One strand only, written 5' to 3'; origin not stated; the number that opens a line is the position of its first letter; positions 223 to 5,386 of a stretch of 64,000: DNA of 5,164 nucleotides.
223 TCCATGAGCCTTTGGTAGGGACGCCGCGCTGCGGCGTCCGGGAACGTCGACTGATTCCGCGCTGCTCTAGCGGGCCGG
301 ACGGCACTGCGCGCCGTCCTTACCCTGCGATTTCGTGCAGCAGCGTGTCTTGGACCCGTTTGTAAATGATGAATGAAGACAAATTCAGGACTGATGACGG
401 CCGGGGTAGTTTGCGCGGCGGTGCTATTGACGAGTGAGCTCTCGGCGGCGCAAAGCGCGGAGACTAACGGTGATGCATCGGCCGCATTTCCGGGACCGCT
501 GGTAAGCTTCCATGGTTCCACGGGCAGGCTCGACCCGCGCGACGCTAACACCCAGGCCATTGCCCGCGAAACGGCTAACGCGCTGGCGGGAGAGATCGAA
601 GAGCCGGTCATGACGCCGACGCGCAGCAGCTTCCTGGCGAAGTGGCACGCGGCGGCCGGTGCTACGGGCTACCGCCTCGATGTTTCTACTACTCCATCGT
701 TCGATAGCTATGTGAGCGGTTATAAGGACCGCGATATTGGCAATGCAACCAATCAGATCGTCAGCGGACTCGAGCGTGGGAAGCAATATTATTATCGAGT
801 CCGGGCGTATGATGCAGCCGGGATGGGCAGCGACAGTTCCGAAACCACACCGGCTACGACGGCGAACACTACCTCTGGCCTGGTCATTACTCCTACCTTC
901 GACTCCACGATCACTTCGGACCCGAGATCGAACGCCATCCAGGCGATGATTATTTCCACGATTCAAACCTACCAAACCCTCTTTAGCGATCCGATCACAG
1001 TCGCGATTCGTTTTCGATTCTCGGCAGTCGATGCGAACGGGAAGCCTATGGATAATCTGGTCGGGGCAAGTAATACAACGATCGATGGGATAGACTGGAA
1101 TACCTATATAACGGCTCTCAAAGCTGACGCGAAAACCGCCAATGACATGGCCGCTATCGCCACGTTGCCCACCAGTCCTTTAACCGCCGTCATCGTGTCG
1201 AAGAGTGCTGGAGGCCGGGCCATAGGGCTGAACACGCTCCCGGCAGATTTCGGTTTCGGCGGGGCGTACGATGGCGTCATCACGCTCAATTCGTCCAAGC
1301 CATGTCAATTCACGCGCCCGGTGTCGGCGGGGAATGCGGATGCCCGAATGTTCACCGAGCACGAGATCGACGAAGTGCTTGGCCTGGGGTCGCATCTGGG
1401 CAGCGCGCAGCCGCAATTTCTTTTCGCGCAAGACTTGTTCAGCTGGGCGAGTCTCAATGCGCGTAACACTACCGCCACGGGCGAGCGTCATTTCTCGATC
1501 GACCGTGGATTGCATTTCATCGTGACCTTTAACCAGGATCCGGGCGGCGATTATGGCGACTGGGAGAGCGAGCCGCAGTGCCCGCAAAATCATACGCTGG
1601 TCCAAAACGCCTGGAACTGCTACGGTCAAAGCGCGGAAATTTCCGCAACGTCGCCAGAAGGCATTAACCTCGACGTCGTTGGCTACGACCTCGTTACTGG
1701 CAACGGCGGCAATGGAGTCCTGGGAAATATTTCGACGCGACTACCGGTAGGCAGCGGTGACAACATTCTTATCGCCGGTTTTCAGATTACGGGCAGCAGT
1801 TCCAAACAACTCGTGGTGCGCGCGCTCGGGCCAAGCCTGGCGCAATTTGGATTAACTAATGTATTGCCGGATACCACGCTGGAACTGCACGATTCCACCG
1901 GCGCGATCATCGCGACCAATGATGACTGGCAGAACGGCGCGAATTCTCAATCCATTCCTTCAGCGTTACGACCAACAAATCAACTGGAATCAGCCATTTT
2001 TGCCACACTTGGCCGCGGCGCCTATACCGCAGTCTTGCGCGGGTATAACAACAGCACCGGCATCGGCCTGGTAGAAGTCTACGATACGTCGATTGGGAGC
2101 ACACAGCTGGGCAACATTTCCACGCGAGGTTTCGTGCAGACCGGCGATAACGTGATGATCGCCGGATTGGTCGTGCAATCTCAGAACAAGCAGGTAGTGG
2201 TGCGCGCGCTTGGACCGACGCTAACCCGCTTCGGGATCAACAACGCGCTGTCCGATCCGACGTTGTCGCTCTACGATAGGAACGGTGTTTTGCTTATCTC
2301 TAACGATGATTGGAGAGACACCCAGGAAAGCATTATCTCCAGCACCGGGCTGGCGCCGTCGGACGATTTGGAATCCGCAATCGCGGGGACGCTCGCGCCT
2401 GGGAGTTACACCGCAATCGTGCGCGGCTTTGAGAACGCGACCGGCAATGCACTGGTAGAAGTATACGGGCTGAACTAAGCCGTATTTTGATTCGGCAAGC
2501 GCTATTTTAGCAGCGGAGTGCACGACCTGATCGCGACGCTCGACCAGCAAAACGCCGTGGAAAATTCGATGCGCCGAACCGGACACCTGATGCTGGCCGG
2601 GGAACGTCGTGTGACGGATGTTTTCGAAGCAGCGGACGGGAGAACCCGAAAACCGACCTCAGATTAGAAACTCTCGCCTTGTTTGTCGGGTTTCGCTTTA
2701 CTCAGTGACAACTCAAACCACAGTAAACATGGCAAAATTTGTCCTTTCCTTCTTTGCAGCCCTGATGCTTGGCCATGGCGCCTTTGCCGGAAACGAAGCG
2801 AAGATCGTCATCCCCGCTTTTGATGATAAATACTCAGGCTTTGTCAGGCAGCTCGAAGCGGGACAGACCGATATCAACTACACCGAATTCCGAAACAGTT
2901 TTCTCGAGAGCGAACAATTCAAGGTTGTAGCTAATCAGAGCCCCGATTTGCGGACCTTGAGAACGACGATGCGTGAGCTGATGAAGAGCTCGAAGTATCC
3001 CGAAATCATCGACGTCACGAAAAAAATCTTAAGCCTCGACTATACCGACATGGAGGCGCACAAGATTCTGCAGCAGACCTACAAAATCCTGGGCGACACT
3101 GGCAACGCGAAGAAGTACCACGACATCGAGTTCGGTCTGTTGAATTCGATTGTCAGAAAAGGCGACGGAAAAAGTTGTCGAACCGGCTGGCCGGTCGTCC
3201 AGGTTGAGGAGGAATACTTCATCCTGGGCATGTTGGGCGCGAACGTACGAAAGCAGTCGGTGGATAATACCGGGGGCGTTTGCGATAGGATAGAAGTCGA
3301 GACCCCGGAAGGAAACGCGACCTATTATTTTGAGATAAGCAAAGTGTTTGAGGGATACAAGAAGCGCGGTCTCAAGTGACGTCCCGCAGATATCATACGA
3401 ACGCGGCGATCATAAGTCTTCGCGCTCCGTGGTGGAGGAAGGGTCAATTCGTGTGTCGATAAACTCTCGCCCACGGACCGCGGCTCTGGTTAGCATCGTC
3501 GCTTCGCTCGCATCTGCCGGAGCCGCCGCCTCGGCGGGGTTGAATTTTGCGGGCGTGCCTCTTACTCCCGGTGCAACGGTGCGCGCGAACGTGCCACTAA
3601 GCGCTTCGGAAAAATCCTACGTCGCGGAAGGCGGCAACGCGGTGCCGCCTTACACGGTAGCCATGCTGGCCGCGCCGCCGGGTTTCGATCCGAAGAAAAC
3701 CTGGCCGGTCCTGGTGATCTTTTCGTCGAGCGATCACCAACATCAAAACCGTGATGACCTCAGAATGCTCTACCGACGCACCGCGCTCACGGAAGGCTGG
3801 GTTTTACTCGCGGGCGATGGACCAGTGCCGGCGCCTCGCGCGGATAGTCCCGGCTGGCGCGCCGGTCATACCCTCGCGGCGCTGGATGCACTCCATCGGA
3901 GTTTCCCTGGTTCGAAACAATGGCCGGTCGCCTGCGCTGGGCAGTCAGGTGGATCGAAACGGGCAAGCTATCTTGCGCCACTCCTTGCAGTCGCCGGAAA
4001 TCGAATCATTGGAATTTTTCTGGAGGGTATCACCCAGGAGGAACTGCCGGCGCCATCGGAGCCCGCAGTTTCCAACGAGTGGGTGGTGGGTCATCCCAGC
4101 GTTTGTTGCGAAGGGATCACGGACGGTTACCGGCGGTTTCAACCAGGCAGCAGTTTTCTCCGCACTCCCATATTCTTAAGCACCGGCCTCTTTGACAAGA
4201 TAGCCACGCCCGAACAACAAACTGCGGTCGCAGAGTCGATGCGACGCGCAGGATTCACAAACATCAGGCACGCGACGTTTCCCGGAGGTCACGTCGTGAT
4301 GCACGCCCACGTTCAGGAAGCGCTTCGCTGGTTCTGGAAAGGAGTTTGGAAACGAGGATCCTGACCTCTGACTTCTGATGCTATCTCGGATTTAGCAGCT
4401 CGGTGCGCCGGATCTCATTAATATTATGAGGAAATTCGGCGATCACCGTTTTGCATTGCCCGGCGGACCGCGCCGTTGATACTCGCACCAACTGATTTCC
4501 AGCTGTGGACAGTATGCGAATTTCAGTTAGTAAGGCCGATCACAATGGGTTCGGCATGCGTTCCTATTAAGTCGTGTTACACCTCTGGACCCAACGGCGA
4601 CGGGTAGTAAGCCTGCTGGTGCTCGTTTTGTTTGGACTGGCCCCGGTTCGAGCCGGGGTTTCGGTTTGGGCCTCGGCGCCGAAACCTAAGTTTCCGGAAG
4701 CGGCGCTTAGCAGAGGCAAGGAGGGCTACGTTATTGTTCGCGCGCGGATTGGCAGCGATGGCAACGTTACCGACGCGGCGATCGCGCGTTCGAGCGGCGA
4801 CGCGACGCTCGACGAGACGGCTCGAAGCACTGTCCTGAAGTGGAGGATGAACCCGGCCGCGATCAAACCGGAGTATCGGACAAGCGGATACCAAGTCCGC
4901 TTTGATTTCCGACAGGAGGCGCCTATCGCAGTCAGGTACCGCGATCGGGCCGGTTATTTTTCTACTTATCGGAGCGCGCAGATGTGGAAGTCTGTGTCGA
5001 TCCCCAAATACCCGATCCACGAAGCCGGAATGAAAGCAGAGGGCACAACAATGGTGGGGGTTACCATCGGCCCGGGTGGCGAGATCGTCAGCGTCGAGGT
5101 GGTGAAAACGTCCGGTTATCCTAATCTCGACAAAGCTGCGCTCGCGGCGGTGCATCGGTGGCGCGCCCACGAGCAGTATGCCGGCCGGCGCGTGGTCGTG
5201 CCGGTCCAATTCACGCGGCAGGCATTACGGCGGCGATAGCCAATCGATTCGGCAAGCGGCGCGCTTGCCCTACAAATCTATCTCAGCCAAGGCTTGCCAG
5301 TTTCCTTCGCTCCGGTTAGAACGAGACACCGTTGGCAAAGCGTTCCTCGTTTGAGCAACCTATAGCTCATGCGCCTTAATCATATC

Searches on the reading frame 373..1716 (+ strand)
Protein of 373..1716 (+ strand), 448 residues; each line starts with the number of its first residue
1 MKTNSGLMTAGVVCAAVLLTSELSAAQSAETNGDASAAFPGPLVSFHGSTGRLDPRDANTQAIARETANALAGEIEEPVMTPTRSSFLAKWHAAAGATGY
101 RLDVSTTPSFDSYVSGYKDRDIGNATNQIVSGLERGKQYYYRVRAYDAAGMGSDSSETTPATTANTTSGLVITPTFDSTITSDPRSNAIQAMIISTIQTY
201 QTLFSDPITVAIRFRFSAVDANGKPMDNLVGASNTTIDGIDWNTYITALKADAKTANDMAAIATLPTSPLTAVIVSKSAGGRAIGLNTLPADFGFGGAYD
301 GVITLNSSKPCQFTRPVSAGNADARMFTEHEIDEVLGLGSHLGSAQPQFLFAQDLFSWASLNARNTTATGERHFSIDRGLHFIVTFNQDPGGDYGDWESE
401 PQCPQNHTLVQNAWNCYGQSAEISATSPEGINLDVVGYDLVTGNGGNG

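Call 68: find_homologous_proteins(query=window:373-1716:+, max_evalue=0.00001)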
Query window:373-1716:+ (448 aa): 2141 proteins with E <= 0.00001 among 8000 candidates; the best 120 are listed.
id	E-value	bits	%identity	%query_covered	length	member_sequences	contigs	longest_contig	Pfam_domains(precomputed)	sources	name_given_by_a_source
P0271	1.4e-295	998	100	100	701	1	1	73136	-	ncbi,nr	ncbi:MAG TPA: fibronectin type III domain-containing protein [Chthoniobacterales bacterium]|nr:fibro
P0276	5.3e-294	993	99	100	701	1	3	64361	-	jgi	-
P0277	4.6e-293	990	99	100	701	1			-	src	-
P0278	1.4e-289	978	100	98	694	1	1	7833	-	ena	-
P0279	2.4e-289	977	99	98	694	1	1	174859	-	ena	-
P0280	4.6e-263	891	91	99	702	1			-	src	-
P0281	3.7e-260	881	89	100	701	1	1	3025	PF00041.28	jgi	jgi:hypothetical protein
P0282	3.1e-256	868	88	99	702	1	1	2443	PF00041.28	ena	-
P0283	8.1e-251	850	87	97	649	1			-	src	-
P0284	8.2e-251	850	86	100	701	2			-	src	-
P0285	2.6e-250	849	88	96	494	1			PF00041.28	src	-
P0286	7.6e-250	847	88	96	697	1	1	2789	-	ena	-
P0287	1.7e-246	836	86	98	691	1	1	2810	PF00041.28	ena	-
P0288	1.4e-244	830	85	99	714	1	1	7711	-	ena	-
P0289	2.1e-226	770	79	99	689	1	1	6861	-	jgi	jgi:hypothetical protein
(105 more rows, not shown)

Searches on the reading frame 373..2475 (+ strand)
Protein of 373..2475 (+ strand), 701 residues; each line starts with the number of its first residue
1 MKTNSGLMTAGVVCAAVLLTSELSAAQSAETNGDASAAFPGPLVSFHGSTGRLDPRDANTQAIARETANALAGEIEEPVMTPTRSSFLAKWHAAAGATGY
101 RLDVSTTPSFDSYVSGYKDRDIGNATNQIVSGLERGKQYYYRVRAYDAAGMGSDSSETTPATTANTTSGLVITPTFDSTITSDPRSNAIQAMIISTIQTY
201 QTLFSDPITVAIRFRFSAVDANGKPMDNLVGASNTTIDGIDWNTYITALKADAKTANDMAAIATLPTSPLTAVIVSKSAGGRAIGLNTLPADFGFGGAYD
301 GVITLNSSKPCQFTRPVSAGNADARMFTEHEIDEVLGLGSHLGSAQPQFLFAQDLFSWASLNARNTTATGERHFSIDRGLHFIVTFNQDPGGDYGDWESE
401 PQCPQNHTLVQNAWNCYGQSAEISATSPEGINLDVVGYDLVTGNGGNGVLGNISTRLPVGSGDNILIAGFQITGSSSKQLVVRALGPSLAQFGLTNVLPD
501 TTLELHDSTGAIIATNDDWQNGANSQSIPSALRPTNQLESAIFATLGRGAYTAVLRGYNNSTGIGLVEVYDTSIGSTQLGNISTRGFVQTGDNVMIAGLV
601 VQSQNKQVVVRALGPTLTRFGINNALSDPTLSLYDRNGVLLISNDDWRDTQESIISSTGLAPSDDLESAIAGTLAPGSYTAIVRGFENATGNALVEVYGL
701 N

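Call 8: search_protein_families(library=pfam, proteins=[window:373-2475:+], max_evalue=0.001)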
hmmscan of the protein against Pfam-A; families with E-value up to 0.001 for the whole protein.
window:373-2475:+ (701 aa): 1 family
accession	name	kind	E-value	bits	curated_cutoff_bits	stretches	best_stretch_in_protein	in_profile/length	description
PF00041.27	fn3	-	4.6e-05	24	25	1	82-159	11-81/84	Fibronectin type III domain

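Call 9: search_protein_families(library=ncbifam, proteins=[window:373-2475:+], max_evalue=0.001)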
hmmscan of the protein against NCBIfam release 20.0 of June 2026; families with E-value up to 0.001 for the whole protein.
window:373-2475:+ (701 aa): 1 family
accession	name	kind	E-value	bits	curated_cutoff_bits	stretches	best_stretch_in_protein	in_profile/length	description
NF038122.1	metallo_LGF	subfamily_domain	5.2e-34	118.5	80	1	188-439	2-274/274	NF038122 family metalloprotease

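Call 53: list_cluster_members(proteins=[window:373-2475:+, window:19790-23362:+, P0062, P0078, P0091, P0118])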
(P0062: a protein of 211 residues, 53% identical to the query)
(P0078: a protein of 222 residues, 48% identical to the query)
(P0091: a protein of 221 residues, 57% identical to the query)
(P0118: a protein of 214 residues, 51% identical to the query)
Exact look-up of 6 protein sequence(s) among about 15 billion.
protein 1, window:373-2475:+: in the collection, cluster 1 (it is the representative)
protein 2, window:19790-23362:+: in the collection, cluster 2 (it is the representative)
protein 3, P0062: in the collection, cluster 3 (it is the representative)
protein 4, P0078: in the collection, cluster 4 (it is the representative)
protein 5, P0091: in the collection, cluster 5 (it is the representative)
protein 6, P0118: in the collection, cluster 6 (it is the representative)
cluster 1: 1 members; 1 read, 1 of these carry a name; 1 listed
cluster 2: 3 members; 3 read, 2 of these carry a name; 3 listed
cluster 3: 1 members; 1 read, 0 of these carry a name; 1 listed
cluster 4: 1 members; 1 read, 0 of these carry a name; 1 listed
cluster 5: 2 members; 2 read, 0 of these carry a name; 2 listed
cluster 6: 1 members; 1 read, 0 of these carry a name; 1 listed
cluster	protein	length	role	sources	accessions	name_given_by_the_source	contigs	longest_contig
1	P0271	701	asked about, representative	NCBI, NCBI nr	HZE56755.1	MAG TPA: fibronectin type III domain-containing protein [Chthoniobacterales bacterium] | fibronectin type III domain-containing protein [Chthoniobacterales bacterium]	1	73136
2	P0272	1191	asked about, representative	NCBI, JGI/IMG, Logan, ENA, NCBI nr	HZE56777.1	MAG TPA: hypothetical protein VE031_02875 [Chthoniobacterales bacterium] | hypothetical protein [Chthoniobacterales bacterium]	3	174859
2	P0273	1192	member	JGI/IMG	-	hypothetical protein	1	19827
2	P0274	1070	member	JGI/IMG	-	-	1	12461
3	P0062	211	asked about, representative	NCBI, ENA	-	-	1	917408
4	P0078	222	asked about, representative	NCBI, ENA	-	-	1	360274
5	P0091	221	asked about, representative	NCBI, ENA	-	-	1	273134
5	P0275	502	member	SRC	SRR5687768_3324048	-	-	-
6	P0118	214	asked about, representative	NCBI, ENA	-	-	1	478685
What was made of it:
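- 373..2478 (+): Protein A, 701 aa: signal peptide, FN3-like region, NF038122-family metalloprotease, module pair. NCBI HZE56755.1, Chthoniobacterales MAG (call 53).
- Closest known: NCBIfam NF038127, the DVUA0089. Different: PGAP does not name the window proteins by this family (call 53).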

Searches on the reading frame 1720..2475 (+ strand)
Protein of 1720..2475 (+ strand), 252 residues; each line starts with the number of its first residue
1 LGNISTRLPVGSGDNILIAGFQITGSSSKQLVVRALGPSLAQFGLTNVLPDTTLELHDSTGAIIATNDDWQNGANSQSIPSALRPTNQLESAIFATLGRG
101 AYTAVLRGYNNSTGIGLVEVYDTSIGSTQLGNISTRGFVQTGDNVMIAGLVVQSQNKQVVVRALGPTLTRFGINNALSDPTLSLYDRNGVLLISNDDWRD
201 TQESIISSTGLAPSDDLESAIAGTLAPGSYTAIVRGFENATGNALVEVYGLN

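Call 6: search_protein_families(library=pfam, proteins=[window:1720-2475:+], max_evalue=1)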
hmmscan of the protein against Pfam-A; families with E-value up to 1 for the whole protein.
window:1720-2475:+ (252 aa): 1 family
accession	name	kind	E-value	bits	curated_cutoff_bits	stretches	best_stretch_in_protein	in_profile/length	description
PF04151.21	PPC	-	0.015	16.6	25.9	1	21-78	5-52/70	Bacterial pre-peptidase C-terminal domain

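Call 7: search_protein_families(library=ncbifam, proteins=[window:1720-2475:+], max_evalue=1)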
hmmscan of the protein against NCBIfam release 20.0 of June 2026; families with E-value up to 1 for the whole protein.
window:1720-2475:+ (252 aa): 1 family
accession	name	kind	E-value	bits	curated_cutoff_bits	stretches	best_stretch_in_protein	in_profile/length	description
NF038127.1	FDP_fam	subfamily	5.2e-13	49.7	29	2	130-243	3-114/150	DVUA0089 family protein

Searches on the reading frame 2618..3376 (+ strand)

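Call 33: search_protein_families(library=pfam, proteins=[window:2618-3376:+], max_evalue=0.0001)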
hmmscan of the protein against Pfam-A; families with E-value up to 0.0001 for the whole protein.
window:2618-3376:+ (253 aa): 1 family
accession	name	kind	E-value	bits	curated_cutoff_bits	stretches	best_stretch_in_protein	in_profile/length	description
PF16266.10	DUF4919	-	1.2e-15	58.3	29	1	105-239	52-186/186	Domain of unknown function (DUF4919)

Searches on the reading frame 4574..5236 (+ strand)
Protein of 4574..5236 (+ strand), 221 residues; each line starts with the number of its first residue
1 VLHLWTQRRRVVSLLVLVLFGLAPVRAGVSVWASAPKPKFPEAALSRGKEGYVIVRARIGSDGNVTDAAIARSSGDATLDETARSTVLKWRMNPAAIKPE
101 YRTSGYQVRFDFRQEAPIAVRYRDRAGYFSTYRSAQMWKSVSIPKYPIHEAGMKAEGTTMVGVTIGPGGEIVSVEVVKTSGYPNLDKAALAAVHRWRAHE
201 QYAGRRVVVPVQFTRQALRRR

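Call 33: search_protein_families(library=pfam, proteins=[window:4574-5236:+], max_evalue=0.0001)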
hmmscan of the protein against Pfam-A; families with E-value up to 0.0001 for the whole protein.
window:4574-5236:+ (221 aa): 2 families
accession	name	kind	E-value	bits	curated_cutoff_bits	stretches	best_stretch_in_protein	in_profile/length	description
PF03544.19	TonB_C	-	4.3e-35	120.4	24.6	2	36-113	1-78/79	Gram-negative bacterial TonB protein C-terminal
PF13103.11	TonB_2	-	4.5e-11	43.2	22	1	153-195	22-64/85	TonB C terminal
